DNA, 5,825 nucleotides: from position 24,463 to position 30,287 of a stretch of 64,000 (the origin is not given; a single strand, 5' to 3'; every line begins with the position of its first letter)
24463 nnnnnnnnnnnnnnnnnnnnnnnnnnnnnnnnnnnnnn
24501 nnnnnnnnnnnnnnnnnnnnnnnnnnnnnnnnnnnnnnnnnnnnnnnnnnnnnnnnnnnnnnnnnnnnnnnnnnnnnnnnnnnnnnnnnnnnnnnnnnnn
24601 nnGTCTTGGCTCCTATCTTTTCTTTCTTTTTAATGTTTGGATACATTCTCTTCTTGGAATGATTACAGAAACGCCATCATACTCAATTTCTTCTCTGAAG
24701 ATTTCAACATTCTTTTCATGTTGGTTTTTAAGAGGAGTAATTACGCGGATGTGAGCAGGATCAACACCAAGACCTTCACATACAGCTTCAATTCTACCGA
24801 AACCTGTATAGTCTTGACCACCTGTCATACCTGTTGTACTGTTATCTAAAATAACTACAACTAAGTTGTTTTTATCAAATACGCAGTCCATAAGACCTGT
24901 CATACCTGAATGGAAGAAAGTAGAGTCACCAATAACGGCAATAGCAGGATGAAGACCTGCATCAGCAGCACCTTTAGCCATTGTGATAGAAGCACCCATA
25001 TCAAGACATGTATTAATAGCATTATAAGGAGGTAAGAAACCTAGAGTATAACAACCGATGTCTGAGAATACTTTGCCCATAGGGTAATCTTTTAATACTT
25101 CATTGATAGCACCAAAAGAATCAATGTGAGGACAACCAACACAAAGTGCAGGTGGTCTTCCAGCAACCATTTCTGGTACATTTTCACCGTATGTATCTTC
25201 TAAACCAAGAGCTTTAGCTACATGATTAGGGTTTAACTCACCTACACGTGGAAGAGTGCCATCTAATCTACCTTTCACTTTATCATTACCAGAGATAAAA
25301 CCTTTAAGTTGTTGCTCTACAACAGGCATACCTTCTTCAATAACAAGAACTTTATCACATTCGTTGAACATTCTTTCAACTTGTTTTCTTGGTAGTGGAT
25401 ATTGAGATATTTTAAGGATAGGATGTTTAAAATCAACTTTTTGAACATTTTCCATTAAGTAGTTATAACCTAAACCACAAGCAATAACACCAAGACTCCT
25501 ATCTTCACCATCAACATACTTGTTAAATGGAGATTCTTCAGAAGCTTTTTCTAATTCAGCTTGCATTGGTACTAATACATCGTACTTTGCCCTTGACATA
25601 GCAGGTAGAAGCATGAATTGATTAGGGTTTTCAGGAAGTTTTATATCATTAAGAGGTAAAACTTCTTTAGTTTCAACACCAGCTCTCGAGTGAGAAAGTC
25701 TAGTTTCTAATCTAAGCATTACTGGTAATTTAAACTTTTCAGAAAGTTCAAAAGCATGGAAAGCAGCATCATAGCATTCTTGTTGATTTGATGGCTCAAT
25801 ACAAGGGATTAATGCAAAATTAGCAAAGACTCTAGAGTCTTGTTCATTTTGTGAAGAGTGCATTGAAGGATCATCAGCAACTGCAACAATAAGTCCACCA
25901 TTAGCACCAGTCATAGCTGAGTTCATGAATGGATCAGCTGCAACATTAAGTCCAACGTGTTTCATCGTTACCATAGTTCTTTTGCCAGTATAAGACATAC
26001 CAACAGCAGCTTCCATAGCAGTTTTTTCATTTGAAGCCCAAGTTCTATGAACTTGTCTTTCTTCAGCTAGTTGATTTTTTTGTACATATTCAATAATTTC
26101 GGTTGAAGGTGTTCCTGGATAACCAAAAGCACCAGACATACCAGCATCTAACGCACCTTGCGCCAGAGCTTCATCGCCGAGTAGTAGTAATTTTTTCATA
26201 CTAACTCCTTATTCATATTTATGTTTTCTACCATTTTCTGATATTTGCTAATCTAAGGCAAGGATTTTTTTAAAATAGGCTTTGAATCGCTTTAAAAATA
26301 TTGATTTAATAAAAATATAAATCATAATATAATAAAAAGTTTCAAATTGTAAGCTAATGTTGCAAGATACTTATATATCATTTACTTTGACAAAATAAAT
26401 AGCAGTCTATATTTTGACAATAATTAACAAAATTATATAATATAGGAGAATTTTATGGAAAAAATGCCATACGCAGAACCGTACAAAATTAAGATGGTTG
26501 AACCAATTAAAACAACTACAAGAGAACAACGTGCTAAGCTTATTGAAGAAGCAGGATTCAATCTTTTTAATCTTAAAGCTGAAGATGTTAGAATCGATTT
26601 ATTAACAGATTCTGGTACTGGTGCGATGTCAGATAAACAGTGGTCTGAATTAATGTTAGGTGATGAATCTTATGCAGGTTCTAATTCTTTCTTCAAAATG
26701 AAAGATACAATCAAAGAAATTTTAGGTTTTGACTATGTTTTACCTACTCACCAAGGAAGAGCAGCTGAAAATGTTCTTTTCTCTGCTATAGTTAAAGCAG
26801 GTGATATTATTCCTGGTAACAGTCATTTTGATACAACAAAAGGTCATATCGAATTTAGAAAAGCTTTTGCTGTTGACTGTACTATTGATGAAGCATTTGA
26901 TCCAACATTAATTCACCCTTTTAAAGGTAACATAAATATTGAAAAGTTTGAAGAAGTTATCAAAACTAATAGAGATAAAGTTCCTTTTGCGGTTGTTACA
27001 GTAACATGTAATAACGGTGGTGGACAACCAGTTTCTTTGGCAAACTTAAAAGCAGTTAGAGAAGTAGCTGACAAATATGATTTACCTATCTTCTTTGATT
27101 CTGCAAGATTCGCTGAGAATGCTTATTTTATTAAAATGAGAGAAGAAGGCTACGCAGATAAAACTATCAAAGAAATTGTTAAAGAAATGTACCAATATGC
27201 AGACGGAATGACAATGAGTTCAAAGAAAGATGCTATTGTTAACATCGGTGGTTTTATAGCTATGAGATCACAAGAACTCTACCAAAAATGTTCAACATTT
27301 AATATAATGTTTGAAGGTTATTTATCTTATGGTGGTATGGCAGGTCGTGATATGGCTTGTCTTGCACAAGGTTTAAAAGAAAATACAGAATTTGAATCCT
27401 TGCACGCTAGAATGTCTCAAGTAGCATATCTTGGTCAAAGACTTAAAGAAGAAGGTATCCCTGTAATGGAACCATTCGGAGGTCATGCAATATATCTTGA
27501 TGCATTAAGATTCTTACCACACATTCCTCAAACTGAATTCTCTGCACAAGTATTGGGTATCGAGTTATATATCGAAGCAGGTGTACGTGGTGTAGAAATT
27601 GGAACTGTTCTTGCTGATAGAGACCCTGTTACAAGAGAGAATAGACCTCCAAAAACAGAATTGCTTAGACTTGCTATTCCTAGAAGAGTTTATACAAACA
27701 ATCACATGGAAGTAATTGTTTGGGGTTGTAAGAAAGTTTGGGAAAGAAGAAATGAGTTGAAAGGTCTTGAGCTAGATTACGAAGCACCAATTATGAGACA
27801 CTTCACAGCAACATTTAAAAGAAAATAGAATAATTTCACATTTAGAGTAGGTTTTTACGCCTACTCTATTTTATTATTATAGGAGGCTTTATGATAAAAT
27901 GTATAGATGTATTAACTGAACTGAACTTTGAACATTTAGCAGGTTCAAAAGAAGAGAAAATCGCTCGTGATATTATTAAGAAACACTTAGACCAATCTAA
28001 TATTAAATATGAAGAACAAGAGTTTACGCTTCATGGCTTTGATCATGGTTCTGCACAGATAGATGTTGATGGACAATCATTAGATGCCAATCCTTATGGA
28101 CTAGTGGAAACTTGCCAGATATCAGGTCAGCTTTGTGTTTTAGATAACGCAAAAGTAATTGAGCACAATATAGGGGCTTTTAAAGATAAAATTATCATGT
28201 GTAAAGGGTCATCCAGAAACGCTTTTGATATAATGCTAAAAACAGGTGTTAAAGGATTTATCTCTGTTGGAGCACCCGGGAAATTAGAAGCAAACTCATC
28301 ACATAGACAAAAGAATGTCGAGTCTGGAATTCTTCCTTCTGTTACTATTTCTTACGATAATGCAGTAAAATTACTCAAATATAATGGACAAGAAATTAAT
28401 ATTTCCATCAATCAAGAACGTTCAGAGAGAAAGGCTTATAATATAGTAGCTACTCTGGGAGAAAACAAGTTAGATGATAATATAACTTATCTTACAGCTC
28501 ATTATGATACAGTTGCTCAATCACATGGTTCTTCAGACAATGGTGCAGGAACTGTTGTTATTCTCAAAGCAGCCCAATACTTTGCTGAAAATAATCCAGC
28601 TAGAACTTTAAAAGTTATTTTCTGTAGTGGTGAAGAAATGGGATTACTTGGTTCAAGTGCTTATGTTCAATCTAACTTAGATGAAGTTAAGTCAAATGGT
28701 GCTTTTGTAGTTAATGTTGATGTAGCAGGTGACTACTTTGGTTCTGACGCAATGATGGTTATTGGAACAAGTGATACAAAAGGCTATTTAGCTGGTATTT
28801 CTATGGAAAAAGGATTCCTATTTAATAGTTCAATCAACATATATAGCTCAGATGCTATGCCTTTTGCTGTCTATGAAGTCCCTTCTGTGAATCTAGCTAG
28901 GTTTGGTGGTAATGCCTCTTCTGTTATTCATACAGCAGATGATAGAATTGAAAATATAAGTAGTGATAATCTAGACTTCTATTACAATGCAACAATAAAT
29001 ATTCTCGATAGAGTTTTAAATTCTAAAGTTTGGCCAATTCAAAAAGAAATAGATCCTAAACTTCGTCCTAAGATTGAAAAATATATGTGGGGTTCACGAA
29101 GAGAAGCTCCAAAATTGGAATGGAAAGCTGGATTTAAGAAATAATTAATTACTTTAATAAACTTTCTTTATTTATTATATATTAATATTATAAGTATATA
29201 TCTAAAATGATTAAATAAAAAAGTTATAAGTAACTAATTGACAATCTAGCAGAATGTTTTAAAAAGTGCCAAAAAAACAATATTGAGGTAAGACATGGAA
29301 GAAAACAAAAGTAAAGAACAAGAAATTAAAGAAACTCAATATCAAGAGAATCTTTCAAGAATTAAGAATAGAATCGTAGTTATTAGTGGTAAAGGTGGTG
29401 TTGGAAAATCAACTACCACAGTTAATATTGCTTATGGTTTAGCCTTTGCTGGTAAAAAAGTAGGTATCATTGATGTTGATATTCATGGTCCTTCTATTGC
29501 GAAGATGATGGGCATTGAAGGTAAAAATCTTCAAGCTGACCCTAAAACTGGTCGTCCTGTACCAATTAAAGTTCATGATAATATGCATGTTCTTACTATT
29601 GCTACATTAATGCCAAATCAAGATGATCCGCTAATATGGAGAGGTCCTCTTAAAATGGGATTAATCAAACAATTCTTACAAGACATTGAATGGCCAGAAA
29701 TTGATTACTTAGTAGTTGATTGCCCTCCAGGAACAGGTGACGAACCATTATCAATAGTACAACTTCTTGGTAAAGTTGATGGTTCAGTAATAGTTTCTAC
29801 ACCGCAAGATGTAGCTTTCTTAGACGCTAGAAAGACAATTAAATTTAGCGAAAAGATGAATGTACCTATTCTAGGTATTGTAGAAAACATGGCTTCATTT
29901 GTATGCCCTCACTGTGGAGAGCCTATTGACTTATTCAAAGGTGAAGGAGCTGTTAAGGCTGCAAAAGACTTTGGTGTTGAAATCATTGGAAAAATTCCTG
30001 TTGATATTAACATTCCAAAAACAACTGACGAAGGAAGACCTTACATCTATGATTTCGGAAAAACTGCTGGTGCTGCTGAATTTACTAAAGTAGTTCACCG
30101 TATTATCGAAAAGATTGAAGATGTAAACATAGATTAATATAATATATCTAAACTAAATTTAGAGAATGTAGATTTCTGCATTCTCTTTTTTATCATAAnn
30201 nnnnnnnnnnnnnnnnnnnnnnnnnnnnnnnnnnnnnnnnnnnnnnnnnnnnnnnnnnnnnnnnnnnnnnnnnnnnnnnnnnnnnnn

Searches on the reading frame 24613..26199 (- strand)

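Call 12: search_protein_families(library=pfam, max_evalue=0.000001, proteins=[window:24613-26199:-])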
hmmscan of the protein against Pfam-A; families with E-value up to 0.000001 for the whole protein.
window:24613-26199:- (528 aa): 2 families
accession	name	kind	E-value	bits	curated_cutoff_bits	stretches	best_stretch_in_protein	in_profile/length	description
PF01855.24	POR_N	-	1.3e-17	64.7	27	1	15-181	2-171/231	Pyruvate flavodoxin/ferredoxin oxidoreductase, thiamine diP-bdg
PF02775.26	TPP_enzyme_C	-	1.3e-14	54.6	21.9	1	380-469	1-98/151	Thiamine pyrophosphate enzyme, C-terminal TPP binding domain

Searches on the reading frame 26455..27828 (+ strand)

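Call 12: search_protein_families(library=pfam, max_evalue=0.000001, proteins=[window:26455-27828:+])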
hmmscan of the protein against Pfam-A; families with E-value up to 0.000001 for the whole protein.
window:26455-27828:+ (457 aa): 1 family
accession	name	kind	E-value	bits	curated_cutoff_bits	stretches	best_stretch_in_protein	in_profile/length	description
PF01212.27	Beta_elim_lyase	-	2.7e-80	270.2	27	1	48-421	1-285/288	Beta-eliminating lyase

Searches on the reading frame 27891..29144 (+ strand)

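Call 12: search_protein_families(library=pfam, max_evalue=0.000001, proteins=[window:27891-29144:+])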
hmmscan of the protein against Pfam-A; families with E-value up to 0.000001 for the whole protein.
window:27891-29144:+ (417 aa): 1 family
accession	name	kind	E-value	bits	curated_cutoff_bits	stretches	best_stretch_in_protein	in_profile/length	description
PF04389.22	Peptidase_M28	-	8.1e-29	101.2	21.3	1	184-364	1-185/193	Peptidase family M28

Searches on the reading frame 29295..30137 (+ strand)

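Call 12: search_protein_families(library=pfam, max_evalue=0.000001, proteins=[window:29295-30137:+])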
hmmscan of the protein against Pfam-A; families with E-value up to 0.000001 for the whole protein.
window:29295-30137:+ (280 aa): 6 families
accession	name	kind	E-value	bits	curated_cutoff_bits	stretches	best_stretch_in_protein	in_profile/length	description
PF10609.15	ParA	-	5.6e-91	304.8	27.1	1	23-270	2-245/246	NUBPL iron-transfer P-loop NTPase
PF13614.12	AAA_31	-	6.5e-13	49.4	27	1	27-148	4-130/177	AAA domain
PF01656.29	CbiA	-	8.9e-13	48.7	25.4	1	27-249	1-124/125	CobQ/CobB/MinD/ParA nucleotide binding domain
PF09140.17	MipZ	-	1.3e-08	34.9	20.7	1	26-144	2-108/262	ATPase MipZ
PF00142.24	Fer4_NifH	-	2.4e-07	31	25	0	26-70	1-45/271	4Fe-4S iron sulfur cluster binding proteins, NifH/frxC family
PF02374.21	ArsA_ATPase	-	9.9e-07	28.7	24.3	0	26-74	2-49/305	Anion-transporting ATPase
